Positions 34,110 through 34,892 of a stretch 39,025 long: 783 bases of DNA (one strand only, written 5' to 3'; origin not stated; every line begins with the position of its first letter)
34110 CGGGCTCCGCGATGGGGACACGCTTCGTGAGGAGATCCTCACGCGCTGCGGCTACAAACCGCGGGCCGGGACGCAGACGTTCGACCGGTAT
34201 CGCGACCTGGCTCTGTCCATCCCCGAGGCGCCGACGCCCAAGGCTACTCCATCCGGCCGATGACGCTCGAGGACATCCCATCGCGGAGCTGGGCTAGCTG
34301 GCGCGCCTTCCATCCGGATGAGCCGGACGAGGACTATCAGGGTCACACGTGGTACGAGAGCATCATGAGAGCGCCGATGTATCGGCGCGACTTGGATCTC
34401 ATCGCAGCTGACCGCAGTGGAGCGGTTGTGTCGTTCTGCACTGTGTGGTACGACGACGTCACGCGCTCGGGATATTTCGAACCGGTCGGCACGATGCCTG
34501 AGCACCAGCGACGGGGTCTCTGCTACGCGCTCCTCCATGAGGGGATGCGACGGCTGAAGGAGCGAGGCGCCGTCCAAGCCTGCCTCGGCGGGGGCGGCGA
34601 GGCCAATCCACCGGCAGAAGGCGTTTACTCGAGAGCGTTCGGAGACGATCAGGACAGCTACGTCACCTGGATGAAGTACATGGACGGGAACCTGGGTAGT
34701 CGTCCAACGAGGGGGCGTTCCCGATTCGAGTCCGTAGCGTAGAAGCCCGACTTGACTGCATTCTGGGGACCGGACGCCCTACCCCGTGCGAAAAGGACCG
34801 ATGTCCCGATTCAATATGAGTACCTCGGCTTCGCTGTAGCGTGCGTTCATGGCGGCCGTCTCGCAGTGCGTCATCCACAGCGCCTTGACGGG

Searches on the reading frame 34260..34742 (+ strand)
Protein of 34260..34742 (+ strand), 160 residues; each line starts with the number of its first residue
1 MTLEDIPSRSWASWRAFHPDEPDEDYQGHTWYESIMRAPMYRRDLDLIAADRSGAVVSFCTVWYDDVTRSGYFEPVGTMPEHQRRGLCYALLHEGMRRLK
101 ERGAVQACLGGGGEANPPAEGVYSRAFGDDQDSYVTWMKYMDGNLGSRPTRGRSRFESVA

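Call 12: search_protein_families(library=pfam, proteins=[window:34260-34742:+])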
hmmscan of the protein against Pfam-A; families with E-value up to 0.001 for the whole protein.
window:34260-34742:+ (160 aa): 3 families
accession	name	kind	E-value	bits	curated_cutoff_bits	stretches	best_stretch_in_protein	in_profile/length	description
PF00583.31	Acetyltransf_1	-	4.4e-09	37.1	20.7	1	13-128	11-115/116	Acetyltransferase (GNAT) family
PF13527.13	Acetyltransf_9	-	4.8e-05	23.8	25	1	68-109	70-111/127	Acetyltransferase (GNAT) domain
PF13480.13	Acetyltransf_6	-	0.00019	22.1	22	1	25-114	52-139/143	Acetyltransferase (GNAT) domain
